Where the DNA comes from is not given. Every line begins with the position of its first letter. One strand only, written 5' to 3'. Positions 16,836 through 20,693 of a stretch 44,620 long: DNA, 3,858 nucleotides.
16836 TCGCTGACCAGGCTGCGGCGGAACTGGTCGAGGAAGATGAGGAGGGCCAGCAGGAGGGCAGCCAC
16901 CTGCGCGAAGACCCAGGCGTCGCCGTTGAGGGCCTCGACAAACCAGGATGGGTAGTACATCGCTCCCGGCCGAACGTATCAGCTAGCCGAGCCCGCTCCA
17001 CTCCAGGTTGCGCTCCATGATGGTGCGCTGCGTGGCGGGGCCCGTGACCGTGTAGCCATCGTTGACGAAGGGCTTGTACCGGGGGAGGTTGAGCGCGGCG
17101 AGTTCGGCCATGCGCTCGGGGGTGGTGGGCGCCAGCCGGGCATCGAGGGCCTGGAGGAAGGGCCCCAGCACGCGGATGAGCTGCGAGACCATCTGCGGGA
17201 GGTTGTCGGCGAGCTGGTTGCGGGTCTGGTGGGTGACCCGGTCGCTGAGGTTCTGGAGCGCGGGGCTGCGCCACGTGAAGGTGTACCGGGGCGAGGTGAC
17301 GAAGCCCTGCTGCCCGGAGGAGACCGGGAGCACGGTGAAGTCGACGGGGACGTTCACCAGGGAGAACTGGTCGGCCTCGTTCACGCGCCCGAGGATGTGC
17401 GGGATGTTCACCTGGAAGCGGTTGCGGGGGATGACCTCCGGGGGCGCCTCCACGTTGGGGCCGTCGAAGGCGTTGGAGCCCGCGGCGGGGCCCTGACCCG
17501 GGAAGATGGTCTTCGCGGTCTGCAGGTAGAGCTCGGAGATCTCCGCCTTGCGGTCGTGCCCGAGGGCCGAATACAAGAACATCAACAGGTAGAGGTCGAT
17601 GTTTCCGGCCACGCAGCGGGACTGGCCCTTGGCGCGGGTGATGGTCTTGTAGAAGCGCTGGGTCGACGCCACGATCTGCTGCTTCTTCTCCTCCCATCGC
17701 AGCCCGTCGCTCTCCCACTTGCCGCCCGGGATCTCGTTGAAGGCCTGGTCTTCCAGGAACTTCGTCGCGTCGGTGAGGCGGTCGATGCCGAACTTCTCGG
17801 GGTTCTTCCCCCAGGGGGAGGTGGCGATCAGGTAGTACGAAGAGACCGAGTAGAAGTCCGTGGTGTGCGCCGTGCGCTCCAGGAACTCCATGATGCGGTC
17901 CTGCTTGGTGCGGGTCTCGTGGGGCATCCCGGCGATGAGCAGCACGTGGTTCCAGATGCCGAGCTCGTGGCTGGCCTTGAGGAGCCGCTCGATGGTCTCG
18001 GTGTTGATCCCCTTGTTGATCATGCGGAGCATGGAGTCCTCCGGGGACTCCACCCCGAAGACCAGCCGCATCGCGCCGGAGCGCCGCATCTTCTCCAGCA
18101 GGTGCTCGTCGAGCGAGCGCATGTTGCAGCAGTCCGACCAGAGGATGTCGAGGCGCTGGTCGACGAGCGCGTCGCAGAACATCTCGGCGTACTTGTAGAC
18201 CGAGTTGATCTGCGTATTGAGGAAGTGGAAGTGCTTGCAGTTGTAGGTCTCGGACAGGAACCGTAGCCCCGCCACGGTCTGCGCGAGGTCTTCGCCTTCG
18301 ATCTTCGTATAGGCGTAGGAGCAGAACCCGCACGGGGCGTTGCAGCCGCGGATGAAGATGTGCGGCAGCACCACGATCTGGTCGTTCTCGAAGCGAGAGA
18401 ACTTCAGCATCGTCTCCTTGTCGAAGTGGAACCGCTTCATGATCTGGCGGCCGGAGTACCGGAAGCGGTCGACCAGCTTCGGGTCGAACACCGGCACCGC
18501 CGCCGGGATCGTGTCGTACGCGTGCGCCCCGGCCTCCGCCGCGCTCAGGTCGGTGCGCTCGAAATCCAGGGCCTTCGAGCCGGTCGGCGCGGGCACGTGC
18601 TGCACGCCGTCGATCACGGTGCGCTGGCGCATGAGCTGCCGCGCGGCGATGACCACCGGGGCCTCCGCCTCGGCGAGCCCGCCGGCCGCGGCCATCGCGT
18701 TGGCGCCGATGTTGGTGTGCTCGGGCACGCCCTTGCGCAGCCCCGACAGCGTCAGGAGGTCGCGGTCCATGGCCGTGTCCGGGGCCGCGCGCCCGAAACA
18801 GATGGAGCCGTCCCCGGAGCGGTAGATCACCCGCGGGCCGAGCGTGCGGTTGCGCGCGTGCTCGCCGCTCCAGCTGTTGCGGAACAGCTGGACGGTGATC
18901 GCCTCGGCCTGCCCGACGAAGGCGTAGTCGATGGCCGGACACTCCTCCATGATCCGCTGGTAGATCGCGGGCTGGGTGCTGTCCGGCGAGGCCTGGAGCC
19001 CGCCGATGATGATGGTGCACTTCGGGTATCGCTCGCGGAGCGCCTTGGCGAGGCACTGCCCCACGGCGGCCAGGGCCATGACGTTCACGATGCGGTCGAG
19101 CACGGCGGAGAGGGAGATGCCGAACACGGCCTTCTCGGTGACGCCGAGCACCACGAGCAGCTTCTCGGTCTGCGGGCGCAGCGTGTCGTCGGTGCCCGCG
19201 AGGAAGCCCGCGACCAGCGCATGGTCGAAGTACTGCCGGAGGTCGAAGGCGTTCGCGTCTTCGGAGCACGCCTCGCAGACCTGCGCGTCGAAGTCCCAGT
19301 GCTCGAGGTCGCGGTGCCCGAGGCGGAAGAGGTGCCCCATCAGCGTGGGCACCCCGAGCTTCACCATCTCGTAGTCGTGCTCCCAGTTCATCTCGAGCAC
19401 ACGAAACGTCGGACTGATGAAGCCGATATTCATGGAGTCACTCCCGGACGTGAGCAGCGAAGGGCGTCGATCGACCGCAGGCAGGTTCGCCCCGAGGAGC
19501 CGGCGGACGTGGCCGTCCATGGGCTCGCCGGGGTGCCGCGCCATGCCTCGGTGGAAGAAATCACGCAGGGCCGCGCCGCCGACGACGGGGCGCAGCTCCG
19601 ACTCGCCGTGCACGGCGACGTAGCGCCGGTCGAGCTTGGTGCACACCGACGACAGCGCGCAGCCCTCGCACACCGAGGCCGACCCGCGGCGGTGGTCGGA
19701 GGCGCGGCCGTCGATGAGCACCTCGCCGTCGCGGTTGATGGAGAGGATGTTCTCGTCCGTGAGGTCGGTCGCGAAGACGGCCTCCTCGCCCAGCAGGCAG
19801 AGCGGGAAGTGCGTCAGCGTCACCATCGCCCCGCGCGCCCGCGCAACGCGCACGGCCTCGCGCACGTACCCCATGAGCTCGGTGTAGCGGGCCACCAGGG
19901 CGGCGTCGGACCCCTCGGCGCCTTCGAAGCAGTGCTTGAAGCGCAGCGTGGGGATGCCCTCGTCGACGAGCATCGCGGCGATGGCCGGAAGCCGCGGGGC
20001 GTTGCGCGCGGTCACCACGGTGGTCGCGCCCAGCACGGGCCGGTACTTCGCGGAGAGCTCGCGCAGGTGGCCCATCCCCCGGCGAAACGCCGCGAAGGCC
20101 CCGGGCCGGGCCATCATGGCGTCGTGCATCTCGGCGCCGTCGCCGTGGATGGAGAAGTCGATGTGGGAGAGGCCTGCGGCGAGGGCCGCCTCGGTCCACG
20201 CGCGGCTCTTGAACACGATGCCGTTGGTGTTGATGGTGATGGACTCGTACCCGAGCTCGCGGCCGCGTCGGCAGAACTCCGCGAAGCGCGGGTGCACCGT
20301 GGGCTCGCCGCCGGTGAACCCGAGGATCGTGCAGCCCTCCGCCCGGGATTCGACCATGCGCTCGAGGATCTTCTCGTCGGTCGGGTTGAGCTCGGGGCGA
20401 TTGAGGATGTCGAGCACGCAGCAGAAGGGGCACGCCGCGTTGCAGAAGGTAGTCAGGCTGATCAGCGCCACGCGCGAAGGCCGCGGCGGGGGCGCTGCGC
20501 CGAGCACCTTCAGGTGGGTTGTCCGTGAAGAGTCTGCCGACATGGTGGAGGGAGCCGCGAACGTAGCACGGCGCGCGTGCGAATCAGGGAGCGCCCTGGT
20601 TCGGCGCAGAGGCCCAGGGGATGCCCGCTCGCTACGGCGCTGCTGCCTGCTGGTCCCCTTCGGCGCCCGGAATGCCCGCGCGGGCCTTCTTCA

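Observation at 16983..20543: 1186-aa fusion of two complete radical-SAM cores in one polypeptide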

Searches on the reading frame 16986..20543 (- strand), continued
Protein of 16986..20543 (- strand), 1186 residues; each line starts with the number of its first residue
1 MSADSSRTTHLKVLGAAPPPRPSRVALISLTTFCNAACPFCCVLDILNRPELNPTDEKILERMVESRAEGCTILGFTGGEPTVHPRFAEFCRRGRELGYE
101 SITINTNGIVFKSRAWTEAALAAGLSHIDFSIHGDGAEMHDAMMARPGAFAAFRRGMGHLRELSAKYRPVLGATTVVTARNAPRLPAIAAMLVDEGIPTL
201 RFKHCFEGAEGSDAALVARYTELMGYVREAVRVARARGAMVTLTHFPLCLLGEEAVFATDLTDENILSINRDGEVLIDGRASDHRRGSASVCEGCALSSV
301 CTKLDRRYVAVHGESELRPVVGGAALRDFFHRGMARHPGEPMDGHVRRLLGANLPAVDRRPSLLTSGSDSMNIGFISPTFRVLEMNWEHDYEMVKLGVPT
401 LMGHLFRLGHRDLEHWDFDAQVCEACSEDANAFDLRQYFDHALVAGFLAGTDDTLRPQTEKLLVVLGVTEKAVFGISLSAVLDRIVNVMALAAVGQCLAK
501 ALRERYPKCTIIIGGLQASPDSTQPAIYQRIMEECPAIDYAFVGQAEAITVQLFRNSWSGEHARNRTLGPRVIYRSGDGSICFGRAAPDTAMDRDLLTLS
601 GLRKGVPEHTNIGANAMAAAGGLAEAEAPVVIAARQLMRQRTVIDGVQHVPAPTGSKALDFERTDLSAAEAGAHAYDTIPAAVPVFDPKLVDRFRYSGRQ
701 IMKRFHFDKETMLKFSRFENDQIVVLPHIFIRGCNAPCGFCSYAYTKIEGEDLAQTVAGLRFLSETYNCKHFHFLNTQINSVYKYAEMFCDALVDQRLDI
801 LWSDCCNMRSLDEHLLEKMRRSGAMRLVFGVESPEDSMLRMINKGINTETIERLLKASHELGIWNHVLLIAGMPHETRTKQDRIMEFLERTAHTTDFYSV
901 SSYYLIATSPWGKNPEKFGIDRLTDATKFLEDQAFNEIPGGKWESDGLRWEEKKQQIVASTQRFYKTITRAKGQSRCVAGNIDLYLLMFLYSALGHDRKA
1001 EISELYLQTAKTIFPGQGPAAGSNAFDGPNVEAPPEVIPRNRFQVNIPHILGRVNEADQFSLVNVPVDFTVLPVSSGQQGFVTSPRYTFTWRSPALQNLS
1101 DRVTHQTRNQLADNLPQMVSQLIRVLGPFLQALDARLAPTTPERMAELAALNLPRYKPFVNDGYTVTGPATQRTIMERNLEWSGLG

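Call 29: find_related_loci(query=A1, collection=genome_contigs, flank=10000)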
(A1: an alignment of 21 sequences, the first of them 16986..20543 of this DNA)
Query A1 (1186 aa) in genome_contigs; peptide patterns used: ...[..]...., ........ (x = any residue, [..] = any of these).
82 stretches matched a pattern; 9 encode a relative of the query (tblastn E <= 1e-3); 9 distinct loci.
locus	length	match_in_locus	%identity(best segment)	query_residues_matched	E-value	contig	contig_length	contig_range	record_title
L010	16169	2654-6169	85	7-1185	0e+0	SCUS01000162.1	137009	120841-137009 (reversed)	MAG: Myxococcaceae bacterium isolate GW715_bin.15 GW715_bin.15-108205, whole genome shotgun sequence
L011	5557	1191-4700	71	7-1185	0e+0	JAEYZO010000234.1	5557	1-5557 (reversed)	MAG: Proteobacteria bacterium isolate OH_CBlB_99 k127_420166, whole genome shotgun sequence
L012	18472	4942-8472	82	9-1185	0e+0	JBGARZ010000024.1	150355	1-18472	MAG: Polyangiales bacterium isolate MAG_AAO_H10.19 AAOH10-19_opera_contig_565, whole genome shotgun sequence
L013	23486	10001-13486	70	9-1185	0e+0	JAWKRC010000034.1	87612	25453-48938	MAG: Polyangiales bacterium isolate ABC2.122 ABC2.122.fa-34, whole genome shotgun sequence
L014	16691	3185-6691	68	11-1183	0e+0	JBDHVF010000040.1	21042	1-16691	MAG: Polyangiales bacterium isolate AS-MESO-3CA.253 NODE_10839_length_21042_cov_8.096685, whole genome shotgun sequence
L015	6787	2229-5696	67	11-1184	0e+0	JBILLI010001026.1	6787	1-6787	MAG: Polyangiales bacterium isolate ME2017-07-27_3300044645_group7_bin3 Rohwer_bin1483_scaffold_15083_c1, whole genome s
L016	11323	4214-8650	53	14-1186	0e+0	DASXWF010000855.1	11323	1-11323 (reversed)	MAG TPA_asm: Polyangiaceae bacterium isolate SMAG_U4764 k141_221417, whole genome shotgun sequence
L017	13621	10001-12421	55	364-1182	0e+0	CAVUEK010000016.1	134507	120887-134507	MAG: uncultured delta proteobacterium isolate MFD04944.bin.3.210 genome assembly, contig: contig_65067, whole genome sho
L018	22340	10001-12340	51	364-1185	0e+0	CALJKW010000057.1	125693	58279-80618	MAG TPA_asm: uncultured Myxococcales bacterium isolate SRR6227243_bin.56_CONCOCT_v1.1_MAG genome assembly, contig: ERZ79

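Call 36: search_protein_representatives(protein=window:16986-20543:-)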
Query: 1186 residues. Proteins with E-value up to 0.001 (for the whole library): 23355; up to 1e-10: 4686; up to 1e-30: 265. The best 150 are listed.
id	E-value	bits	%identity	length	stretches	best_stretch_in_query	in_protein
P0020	0.0e+00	1800.9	70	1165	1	10-1185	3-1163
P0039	0.0e+00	1050.3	62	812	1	371-1185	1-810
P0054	1.4e-148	513.7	59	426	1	371-781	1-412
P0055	5.8e-125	435.5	58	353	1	825-1185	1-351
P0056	5.1e-123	429.0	37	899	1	369-1007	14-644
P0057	3.6e-119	416.3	41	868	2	680-1008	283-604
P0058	1.0e-118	414.7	39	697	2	673-1008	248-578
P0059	1.8e-116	407.3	48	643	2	9-338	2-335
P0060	1.6e-112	394.2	41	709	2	683-1006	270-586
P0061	7.3e-109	382.1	80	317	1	648-853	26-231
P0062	2.4e-108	380.4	40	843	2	682-1004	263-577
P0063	3.0e-104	366.9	48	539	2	43-342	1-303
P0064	3.3e-97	343.5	36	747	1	371-1036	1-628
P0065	7.0e-97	342.5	53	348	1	25-337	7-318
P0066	4.4e-95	336.5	38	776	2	674-1015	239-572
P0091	2.9e-52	194.7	36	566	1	679-1010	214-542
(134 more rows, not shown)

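Call 69: find_encoding_contigs(protein=P0036, flank=3000, max_places=2)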
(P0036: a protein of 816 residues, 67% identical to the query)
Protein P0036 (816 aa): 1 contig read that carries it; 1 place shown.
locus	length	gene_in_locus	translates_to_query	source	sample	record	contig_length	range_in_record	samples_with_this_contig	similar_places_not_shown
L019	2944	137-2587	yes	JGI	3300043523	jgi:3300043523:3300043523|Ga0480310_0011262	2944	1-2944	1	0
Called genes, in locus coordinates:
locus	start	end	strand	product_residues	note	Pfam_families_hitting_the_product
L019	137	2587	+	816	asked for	PF04055:Radical_SAM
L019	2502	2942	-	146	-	?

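Call 92: search_protein_families(library=pfam, proteins=[L013:20017-21057:+, L013:21032-21997:-, L013:21994-22752:-, L018:3493-5250:-, L018:5247-6110:-, L018:8149-9873:-, L018:12470-14503:-, L018:14500-16164:-, L018:16168-17589:-, L018:18449-20332:+], max_evalue=0.001)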
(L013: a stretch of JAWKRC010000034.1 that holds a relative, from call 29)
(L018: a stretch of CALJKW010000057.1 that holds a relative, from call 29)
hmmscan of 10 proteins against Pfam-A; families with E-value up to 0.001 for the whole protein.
L013:20017-21057:+ (346 aa): 7 families
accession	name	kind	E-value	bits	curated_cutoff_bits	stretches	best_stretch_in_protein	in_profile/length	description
PF01370.27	Epimerase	-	1.4e-38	133.1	20.9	1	5-227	1-240/240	NAD dependent epimerase/dehydratase family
PF01073.25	3Beta_HSD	-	3.3e-18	66.1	22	1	6-208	1-224/280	3-beta hydroxysteroid dehydrogenase/isomerase family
PF16363.11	GDP_Man_Dehyd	-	2e-15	57.5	27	1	6-222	1-248/332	GDP-mannose 4,6 dehydratase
PF07993.18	NAD_binding_4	-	5.4e-14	52.4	20.1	1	46-209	64-258/258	Male sterility protein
PF13460.12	NAD_binding_10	-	3.1e-12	47.2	27.2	1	9-149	1-133/184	NAD(P)H-binding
PF02719.21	Polysacc_synt_2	-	5.3e-10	39.4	20.2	1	45-120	56-136/293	Polysaccharide biosynthesis protein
PF04321.23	RmlD_sub_bind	-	2.6e-07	30.5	27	1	4-192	2-178/287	RmlD substrate binding domain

L013:21032-21997:- (321 aa): 10 families
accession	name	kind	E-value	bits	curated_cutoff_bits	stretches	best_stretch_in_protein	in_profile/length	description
PF01370.27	Epimerase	-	9.9e-54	182.7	20.9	1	3-244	1-240/240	NAD dependent epimerase/dehydratase family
PF16363.11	GDP_Man_Dehyd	-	6.2e-47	161.1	27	1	4-311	1-330/332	GDP-mannose 4,6 dehydratase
PF01073.25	3Beta_HSD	-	1.6e-17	63.9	22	1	4-226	1-224/280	3-beta hydroxysteroid dehydrogenase/isomerase family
PF02719.21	Polysacc_synt_2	-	1.3e-14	54.5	20.2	1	4-120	2-128/293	Polysaccharide biosynthesis protein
PF04321.23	RmlD_sub_bind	-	6.6e-13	48.8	27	1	1-263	1-232/287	RmlD substrate binding domain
PF07993.18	NAD_binding_4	-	1.7e-10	40.9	20.1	1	58-188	77-216/258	Male sterility protein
PF13460.12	NAD_binding_10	-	9.7e-10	39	27.2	1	7-126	1-104/184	NAD(P)H-binding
PF00106.31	adh_short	-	4e-06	26.9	26.6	1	3-108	3-120/195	short chain dehydrogenase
PF08659.16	KR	-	4.3e-05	23.9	22.6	1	4-89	4-95/180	KR domain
PF05368.20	NmrA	-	0.00043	20.4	27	0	4-78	6-78/298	NmrA-like family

L013:21994-22752:- (252 aa): 1 family
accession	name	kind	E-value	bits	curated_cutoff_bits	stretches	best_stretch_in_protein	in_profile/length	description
PF01522.26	Polysacc_deac_1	-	1.3e-20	74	23.1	1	14-126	15-122/124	Polysaccharide deacetylase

L018:3493-5250:- (585 aa): 1 family
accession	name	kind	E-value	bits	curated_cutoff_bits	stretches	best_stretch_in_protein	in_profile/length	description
PF04055.27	Radical_SAM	-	8.9e-21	75.2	29.5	1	73-245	1-165/166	Radical SAM superfamily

L018:5247-6110:- (287 aa): 0 families

L018:8149-9873:- (574 aa): 0 families

L018:12470-14503:- (677 aa): 1 family
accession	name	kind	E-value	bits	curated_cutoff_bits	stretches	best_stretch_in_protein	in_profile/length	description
PF04055.27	Radical_SAM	-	5.4e-10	40.1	29.5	1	139-310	2-163/166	Radical SAM superfamily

L018:14500-16164:- (554 aa): 2 families
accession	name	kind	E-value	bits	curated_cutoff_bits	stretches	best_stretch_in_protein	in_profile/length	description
PF04055.27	Radical_SAM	-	1.1e-15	58.7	29.5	1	193-354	2-165/166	Radical SAM superfamily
PF02310.24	B12-binding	-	9.6e-12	45.2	32.1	1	33-138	18-120/121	B12 binding domain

L018:16168-17589:- (473 aa): 2 families
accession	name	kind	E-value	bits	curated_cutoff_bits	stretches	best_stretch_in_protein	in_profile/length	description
PF13483.12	Lactamase_B_3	-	1.3e-06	29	24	1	9-92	1-68/160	Beta-lactamase superfamily domain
PF12706.13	Lactamase_B_2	-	1.9e-06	28.1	27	1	47-103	18-75/200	Beta-lactamase superfamily domain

L018:18449-20332:+ (627 aa): 8 families
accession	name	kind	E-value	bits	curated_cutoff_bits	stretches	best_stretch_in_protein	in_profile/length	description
PF13414.12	TPR_11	-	3.6e-12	46.2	26.8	0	497-537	1-41/42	TPR repeat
PF07719.23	TPR_2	-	1e-10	41.3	27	1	490-522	1-33/34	Tetratricopeptide repeat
PF00515.34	TPR_1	-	5.6e-09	35.9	27.8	0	491-522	2-33/34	Tetratricopeptide repeat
PF13431.12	TPR_17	-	1.6e-06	28.4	24.4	0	251-271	2-22/34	Tetratricopeptide repeat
PF13181.12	TPR_8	-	2e-06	28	25.7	0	494-522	5-33/34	Tetratricopeptide repeat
PF13424.12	TPR_12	-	3e-06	27.8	30.1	1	493-546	6-67/77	Tetratricopeptide repeat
PF13428.12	TPR_14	-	4.7e-05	24.1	23.5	0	490-531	1-42/44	Tetratricopeptide repeat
PF14559.12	TPR_19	-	0.00022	21.9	25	0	208-271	5-68/68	Tetratricopeptide repeat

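Call 99: find_encoding_contigs(protein=P0019, flank=10000, max_places=1)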
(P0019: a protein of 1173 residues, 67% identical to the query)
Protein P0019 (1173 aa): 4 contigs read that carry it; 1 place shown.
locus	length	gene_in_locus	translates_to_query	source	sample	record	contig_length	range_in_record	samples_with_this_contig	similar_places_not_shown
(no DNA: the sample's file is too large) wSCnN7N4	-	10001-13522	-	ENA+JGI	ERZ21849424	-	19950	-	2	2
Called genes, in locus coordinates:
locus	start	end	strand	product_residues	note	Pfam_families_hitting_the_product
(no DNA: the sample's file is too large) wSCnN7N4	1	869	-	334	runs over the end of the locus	-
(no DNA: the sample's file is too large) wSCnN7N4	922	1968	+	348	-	PF04055:Radical_SAM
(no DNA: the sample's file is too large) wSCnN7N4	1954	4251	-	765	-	PF04055:Radical_SAM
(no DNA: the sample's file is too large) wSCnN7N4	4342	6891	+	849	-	-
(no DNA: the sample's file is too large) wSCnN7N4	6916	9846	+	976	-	PF04055:Radical_SAM, PF01408:GFO_IDH_MocA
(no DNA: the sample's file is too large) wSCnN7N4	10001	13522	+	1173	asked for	PF04055:Radical_SAM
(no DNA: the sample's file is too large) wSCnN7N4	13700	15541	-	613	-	?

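Call 100: find_encoding_contigs(protein=P0031, flank=10000, max_places=1)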
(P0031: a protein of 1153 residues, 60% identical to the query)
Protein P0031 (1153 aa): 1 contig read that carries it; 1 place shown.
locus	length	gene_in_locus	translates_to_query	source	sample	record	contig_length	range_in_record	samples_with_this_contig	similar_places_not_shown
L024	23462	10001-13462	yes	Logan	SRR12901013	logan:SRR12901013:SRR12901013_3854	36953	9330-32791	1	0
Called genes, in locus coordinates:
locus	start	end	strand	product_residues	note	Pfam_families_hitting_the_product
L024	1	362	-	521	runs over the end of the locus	PF04055:Radical_SAM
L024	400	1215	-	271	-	PF05721:PhyH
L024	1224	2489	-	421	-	PF04055:Radical_SAM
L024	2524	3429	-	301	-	-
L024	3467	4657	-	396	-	-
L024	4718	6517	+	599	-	PF04055:Radical_SAM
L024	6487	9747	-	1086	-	PF04055:Radical_SAM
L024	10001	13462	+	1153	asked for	PF04055:Radical_SAM, PF13353:Fer4_12 (faint), PF04055:Radical_SAM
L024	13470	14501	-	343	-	PF00355:Rieske, PF00848:Ring_hydroxyl_A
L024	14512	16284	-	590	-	PF04055:Radical_SAM (weak)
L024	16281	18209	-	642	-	PF04055:Radical_SAM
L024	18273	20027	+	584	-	-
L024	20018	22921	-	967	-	PF04055:Radical_SAM, PF01408:GFO_IDH_MocA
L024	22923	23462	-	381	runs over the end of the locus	-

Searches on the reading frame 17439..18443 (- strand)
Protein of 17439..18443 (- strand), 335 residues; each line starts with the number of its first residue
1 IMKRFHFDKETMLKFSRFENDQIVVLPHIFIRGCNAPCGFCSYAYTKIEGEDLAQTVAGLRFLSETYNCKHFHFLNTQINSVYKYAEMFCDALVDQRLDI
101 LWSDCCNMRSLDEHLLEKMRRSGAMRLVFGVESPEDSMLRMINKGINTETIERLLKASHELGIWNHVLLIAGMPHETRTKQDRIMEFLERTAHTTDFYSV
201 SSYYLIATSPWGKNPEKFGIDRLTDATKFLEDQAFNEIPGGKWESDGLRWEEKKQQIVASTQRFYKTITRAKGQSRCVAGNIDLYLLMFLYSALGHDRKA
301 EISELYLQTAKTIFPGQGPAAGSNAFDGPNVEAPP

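Call 86: search_protein_families(library=pfam, proteins=[window:17439-18443:-], max_evalue=1)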
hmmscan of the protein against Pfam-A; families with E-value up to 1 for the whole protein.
window:17439-18443:- (335 aa): 4 families
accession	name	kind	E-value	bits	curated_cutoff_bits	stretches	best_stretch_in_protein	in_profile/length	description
PF04055.27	Radical_SAM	-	4.3e-15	56.7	29.5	1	29-188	2-166/166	Radical SAM superfamily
PF24835.1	DUF7717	-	0.035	14.7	27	0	76-96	12-32/117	Family of unknown function (DUF7717)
PF24629.1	STATB_N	-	0.12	13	27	1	50-85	100-136/139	Signal transducer and activator of transcription b N-terminal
PF23225.1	zf-C2H2_7th_ZNF462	-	0.93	9.7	27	0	38-50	7-19/42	Zinc finger protein 462, seventh C2H2 zinc finger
